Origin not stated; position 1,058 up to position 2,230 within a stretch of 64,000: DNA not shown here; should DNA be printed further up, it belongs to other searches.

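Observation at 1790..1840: Terminal thioesterase uses a cysteine nucleophile (GGFCYGG) instead of GxSxG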

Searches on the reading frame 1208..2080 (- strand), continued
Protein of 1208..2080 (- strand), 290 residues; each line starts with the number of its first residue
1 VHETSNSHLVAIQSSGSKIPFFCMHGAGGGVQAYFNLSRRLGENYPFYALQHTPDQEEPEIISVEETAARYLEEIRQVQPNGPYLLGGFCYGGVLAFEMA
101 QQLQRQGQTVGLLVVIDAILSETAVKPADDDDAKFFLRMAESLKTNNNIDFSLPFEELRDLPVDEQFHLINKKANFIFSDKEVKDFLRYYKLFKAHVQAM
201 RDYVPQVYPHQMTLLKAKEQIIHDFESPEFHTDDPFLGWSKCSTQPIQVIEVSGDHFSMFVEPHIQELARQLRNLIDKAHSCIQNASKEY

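Call 56: find_encoding_contigs(protein=P0100, flank=10000, max_places=3)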
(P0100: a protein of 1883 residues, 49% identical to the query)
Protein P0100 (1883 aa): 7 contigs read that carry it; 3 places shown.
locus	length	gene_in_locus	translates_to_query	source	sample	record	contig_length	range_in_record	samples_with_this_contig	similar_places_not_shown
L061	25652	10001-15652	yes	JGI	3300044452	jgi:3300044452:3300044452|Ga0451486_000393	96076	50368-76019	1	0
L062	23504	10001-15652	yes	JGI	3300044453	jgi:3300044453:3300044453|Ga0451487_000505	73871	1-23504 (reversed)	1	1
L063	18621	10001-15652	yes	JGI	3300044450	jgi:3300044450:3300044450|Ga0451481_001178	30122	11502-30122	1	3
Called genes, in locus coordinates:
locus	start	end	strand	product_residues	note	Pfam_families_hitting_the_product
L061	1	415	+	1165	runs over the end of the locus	PF00668:Condensation, PF00501:AMP-binding, PF13193:AMP-binding_C, PF00550:PP-binding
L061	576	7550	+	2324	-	PF00109:ketoacyl-synt, PF02801:Ketoacyl-synt_C, PF16197:KAsynt_C_assoc, PF22336:RhiE-like_linker, PF22621:CurL-like_PKS_C, PF00698:Acyl_transf_1, PF21394:Beta-ketacyl_N, PF08659:KR, +8 more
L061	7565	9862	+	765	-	PF00109:ketoacyl-synt, PF02801:Ketoacyl-synt_C, PF16197:KAsynt_C_assoc, PF22336:RhiE-like_linker, PF22621:CurL-like_PKS_C, PF00550:PP-binding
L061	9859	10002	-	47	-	-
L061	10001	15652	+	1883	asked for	PF00282:Pyridoxal_deC, PF00266:Aminotran_5 (weak), PF01212:Beta_elim_lyase (weak), PF00668:Condensation, PF00501:AMP-binding, PF13193:AMP-binding_C (weak), PF00550:PP-binding, PF00975:Thioesterase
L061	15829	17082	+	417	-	PF00067:p450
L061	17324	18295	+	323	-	PF02899:Phage_int_SAM_1, PF00589:Phage_integrase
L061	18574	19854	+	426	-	PF01385:OrfB_IS605, PF07282:Cas12f1-like_TNB (weak)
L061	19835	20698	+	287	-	PF03055:RPE65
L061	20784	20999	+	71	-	-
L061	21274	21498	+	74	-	-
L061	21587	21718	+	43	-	-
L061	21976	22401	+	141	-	PF00293:NUDIX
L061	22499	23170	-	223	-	PF01209:Ubie_methyltran (weak), PF13847:Methyltransf_31, PF08241:Methyltransf_11, PF08242:Methyltransf_12, PF13649:Methyltransf_25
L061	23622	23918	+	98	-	PF04365:BrnT_toxin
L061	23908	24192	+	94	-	-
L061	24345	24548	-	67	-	PF15919:HicB_lk_antitox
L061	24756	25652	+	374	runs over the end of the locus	PF00202:Aminotran_3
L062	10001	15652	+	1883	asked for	PF00282:Pyridoxal_deC, PF00266:Aminotran_5 (weak), PF01212:Beta_elim_lyase (weak), PF00668:Condensation, PF00501:AMP-binding, PF13193:AMP-binding_C (weak), PF00550:PP-binding, PF00975:Thioesterase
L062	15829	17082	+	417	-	PF00067:p450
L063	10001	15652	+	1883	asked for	PF00282:Pyridoxal_deC, PF00266:Aminotran_5 (weak), PF01212:Beta_elim_lyase (weak), PF00668:Condensation, PF00501:AMP-binding, PF13193:AMP-binding_C (weak), PF00550:PP-binding, PF00975:Thioesterase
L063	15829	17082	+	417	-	PF00067:p450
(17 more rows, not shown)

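Call 58: search_protein_families(library=pfam, proteins=[L061:576-7550:+, L061:7565-9862:+], max_evalue=0.00001)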
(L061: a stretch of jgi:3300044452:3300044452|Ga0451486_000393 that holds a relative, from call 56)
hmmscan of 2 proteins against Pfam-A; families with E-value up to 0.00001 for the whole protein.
L061:576-7550:+ (2324 aa): 16 families
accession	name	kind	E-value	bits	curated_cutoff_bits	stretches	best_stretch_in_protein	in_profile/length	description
PF00109.32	ketoacyl-synt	-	4.4e-72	243.1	20.8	1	1-244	9-252/252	Beta-ketoacyl synthase, N-terminal domain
PF00698.26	Acyl_transf_1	-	6.3e-51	174.2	32.7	1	533-845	2-295/319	Acyl transferase domain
PF08659.16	KR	-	3.2e-45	154.7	22.6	1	1212-1410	1-179/180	KR domain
PF02801.28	Ketoacyl-synt_C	-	5.3e-37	126.9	20.8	1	253-374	2-118/119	Beta-ketoacyl synthase, C-terminal domain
PF14765.12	PS-DH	-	4.5e-23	82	23.7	1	1604-1757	8-163/166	Polyketide synthase dehydratase N-terminal domain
PF13602.12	ADH_zinc_N_2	-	1.9e-21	77.8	27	1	1961-2095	2-134/134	Zinc-binding dehydrogenase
PF22621.2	CurL-like_PKS_C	-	3.9e-21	75.2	27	1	438-501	1-64/64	CurL-like, PKS C-terminal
PF00107.32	ADH_zinc_N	-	5.9e-21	75.2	31.8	1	1928-2042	1-115/129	Zinc-binding dehydrogenase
PF21089.3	PKS_DH_N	-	3.9e-18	65.7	27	1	1446-1556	1-102/103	Polyketide synthase dehydratase domain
PF16197.11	KAsynt_C_assoc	-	4e-18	66.3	33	1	377-488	1-109/111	Ketoacyl-synthetase C-terminal extension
PF00550.31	PP-binding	-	8.3e-16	58.4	20.8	1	2222-2285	2-67/67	Phosphopantetheine attachment site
PF22336.2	RhiE-like_linker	-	2.5e-13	50.2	27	1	441-507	1-66/67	RhiE-like, KS-MAT linker domain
PF21394.3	Beta-ketacyl_N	-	7.3e-12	45.7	26.9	1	974-1048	6-75/170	Beta-ketoacyl synthase-like, N-terminal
PF00106.31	adh_short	-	5e-11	42.9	26.6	1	1271-1392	39-162/195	short chain dehydrogenase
PF13561.12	adh_short_C2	-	4e-09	36.9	27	1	1271-1387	34-151/236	Enoyl-(Acyl carrier protein) reductase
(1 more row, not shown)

L061:7565-9862:+ (765 aa): 6 families
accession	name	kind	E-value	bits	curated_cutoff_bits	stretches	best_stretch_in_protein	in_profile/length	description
PF00109.32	ketoacyl-synt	-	9.7e-71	238.7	20.8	1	27-268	4-252/252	Beta-ketoacyl synthase, N-terminal domain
PF02801.28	Ketoacyl-synt_C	-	7e-37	126.5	20.8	1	277-406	2-119/119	Beta-ketoacyl synthase, C-terminal domain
PF22621.2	CurL-like_PKS_C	-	4.6e-22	78.2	27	1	469-532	1-64/64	CurL-like, PKS C-terminal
PF16197.11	KAsynt_C_assoc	-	8.3e-19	68.5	33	1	409-518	2-108/111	Ketoacyl-synthetase C-terminal extension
PF00550.31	PP-binding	-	5.2e-16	59.1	20.8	1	677-742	1-67/67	Phosphopantetheine attachment site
PF22336.2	RhiE-like_linker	-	4.3e-15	55.9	27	1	472-533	1-61/67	RhiE-like, KS-MAT linker domain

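Call 61: search_solved_structures(query=A1, max_evalue=10)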
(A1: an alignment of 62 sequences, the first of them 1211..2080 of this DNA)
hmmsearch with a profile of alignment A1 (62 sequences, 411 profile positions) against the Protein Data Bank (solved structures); distinct sequences matched with E-value up to 10: 279 (the best 60 are shown).
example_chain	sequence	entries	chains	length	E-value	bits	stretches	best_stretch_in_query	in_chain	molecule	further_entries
4zxh_A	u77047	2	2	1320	2.9e-99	336.4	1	5-395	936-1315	ABBFA_003403 | Tyrocidine synthetase 3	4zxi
6mfz_A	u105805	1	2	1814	8.8e-52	180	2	5-120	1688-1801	Linear gramicidin synthase subunit A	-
9be3_A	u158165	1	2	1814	8.8e-52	180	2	5-120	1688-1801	Linear gramicidin synthase subunit A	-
9meh_A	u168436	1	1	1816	8.9e-52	180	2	5-120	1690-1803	Linear gramicidin synthase subunit A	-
9be4_A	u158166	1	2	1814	1e-50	176.4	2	5-120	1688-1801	Linear gramicidin synthase subunit A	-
7uk4_A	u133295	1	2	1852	2.1e-50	175.5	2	35-407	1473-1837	Polyketide synthase PKS13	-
8cuy_A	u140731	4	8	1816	7.4e-50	173.6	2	35-406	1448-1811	Polyketide synthase PKS13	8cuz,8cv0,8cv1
2vsq_A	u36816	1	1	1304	1.2e-48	169.7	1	5-277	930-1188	SURFACTIN SYNTHETASE SUBUNIT 3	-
7crn_A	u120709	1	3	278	1.2e-48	169.7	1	121-394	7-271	Non-ribosomal peptide synthetase 4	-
5ja1_A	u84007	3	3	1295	1.5e-48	169.3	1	4-247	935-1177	Enterobactin synthase component F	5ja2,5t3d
9f48_A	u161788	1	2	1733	9.7e-48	166.7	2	41-406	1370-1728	Polyketide synthase Pks13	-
9lcp_A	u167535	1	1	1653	1.1e-47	166.5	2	5-119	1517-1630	PvdL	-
9lcq_A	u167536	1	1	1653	1.1e-47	166.5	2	5-119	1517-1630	PvdL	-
7dxo_A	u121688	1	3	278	1.1e-47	166.5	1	121-394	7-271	Non-ribosomal peptide synthetase 4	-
9lco_A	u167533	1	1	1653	1.2e-46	163.1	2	5-119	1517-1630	PvdL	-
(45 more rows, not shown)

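Call 64: find_encoding_contigs(protein=P0244, flank=10000, max_places=2)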
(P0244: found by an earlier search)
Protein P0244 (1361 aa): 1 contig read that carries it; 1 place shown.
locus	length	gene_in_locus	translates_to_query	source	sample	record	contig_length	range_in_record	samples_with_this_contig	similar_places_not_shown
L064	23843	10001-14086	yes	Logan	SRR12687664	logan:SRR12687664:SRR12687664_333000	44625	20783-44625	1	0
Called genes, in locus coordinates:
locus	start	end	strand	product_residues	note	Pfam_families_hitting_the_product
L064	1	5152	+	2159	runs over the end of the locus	PF00668:Condensation, PF00501:AMP-binding, PF13193:AMP-binding_C, PF00550:PP-binding, PF00668:Condensation, PF00501:AMP-binding, PF13193:AMP-binding_C, PF00550:PP-binding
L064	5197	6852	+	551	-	PF00282:Pyridoxal_deC, PF01212:Beta_elim_lyase (weak), PF00266:Aminotran_5 (faint)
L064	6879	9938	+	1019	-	PF00109:ketoacyl-synt, PF02801:Ketoacyl-synt_C, PF16197:KAsynt_C_assoc, PF22336:RhiE-like_linker, PF22621:CurL-like_PKS_C, PF00698:Acyl_transf_1, PF00550:PP-binding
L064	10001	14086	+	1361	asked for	PF00668:Condensation, PF00501:AMP-binding, PF13193:AMP-binding_C, PF00550:PP-binding, PF00975:Thioesterase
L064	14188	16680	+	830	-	PF11741:AMIN, PF07715:Plug, PF00593:TonB_dep_Rec_b-barrel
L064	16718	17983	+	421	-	PF13000:Acatn, PF07690:MFS_1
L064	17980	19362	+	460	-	PF00067:p450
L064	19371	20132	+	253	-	PF00975:Thioesterase, PF12697:Abhydrolase_6 (weak)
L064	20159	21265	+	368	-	PF06999:Suc_Fer-like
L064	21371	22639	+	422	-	PF01554:MatE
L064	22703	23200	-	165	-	PF01965:DJ-1_PfpI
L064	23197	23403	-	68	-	-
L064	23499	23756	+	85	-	-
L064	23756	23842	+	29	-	?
